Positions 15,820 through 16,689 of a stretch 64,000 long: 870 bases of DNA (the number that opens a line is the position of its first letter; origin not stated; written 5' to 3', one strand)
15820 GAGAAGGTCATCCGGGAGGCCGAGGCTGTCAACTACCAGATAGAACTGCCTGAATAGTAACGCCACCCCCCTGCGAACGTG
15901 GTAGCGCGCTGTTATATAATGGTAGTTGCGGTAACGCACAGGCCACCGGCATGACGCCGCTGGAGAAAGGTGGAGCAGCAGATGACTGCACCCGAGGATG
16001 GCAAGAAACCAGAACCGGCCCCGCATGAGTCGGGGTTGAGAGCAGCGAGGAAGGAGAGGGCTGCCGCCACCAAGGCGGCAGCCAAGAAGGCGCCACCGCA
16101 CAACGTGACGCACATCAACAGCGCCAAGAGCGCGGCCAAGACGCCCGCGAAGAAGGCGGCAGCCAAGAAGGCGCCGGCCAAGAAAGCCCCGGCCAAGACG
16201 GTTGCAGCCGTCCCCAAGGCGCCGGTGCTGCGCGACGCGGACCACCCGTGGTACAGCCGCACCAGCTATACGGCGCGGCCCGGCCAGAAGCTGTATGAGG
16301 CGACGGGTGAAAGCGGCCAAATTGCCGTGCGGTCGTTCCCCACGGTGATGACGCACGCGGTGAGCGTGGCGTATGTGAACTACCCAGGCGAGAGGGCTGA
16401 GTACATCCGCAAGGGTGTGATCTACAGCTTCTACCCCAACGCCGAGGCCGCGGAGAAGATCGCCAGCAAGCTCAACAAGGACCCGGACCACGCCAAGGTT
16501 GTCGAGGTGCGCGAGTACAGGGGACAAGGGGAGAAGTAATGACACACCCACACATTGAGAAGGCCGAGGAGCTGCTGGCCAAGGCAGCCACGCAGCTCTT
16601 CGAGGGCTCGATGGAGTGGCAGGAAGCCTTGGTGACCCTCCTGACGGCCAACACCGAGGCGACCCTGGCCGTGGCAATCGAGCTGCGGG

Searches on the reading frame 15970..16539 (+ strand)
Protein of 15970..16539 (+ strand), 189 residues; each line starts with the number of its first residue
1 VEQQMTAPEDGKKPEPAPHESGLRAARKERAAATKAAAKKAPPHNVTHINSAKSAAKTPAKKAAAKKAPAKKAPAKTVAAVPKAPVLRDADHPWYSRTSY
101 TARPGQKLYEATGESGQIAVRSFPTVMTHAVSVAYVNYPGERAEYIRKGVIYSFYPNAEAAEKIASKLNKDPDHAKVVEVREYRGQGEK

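Call 40: search_protein_families(library=phrogs, proteins=[window:15970-16539:+], max_evalue=0.01)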
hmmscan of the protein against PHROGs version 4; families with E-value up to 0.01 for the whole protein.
window:15970-16539:+ (189 aa): 0 families

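Call 64: search_protein_families(library=pfam, proteins=[window:15970-16539:+], max_evalue=0.05)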
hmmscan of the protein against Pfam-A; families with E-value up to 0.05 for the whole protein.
window:15970-16539:+ (189 aa): 0 families

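Call 72: find_homologous_proteins(query=window:15970-16539:+)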
Query window:15970-16539:+ (189 aa): 17 proteins with E <= 0.001 among 8000 candidates.
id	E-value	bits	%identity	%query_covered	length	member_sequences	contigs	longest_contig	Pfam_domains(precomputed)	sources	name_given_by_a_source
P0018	1.4e-102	359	94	98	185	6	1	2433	-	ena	-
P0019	8.4e-101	353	92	98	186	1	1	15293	-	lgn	-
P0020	3.0e-43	166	55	98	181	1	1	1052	-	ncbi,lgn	-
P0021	4.1e-43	165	50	96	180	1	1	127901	-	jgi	jgi:hypothetical protein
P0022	4.5e-43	165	50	96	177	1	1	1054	-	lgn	-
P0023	1.1e-41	161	50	93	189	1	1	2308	-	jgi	jgi:hypothetical protein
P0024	6.5e-41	158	51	96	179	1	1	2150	-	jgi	jgi:hypothetical protein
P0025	7.1e-40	155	49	98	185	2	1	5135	-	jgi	jgi:hypothetical protein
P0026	3.7e-39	153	49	93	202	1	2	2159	-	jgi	jgi:hypothetical protein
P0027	3.1e-38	150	48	98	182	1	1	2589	-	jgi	jgi:hypothetical protein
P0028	6.7e-37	145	54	90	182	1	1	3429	-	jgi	jgi:hypothetical protein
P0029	2.2e-34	137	48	90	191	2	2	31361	-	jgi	-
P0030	9.3e-34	135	61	52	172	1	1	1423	-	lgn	-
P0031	7.7e-33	132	63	57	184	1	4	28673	-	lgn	-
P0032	5.6e-29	119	53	53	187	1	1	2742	-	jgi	jgi:hypothetical protein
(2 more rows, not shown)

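Call 73: find_encoding_contigs(protein=P0021, flank=10000, max_places=2)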
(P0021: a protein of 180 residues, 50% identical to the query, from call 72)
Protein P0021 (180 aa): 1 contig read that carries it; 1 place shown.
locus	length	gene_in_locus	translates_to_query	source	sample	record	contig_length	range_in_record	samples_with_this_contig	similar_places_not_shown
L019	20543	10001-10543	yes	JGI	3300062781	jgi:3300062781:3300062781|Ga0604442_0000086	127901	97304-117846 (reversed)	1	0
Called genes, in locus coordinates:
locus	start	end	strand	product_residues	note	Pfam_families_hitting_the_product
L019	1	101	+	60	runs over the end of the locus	-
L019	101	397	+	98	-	-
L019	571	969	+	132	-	PF12957:DUF3846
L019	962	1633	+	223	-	-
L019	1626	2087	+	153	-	PF19663:DUF6166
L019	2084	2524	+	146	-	-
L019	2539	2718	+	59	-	-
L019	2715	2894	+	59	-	-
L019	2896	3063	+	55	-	-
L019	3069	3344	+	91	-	-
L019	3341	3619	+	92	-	-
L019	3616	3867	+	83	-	PF02467:Whib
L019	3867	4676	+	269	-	-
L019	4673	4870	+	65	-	-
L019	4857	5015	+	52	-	-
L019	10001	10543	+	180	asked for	-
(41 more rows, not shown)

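Call 74: find_encoding_contigs(protein=P0019, flank=10000, max_places=2)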
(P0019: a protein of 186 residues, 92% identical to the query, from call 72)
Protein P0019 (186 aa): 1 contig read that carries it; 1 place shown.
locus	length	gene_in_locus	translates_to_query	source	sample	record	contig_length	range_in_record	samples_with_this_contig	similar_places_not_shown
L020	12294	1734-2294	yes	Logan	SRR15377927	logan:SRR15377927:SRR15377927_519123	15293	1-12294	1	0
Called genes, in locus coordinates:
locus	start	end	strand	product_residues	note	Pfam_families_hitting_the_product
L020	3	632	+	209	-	?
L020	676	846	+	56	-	-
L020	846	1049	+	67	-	-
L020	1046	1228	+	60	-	-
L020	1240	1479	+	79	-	-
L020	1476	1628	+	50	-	-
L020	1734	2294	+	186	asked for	-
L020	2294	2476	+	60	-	-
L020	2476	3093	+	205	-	-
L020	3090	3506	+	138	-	PF19800:DUF6283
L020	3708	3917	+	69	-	-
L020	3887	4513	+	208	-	-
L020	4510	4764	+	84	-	-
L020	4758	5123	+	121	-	-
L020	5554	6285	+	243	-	PF06508:QueC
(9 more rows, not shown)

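Call 75: find_encoding_contigs(protein=P0029, flank=10000, max_places=2)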
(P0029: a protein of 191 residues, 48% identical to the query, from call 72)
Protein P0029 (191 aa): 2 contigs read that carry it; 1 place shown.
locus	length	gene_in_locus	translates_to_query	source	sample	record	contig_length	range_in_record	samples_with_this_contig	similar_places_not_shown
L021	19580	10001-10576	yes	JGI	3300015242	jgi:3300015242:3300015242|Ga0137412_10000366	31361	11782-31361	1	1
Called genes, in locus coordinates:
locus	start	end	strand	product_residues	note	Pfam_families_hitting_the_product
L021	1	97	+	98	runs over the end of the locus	-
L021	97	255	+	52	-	-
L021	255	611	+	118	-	-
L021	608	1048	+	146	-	-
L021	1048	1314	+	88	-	-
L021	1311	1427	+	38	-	-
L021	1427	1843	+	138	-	PF07463:NUMOD4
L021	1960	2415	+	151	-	-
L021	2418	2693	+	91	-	-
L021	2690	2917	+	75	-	PF13560:HTH_31, PF12844:HTH_19, PF01381:HTH_3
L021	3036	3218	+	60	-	-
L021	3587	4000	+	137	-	PF12957:DUF3846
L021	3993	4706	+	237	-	-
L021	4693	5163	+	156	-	PF19663:DUF6166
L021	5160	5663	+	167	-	-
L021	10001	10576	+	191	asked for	-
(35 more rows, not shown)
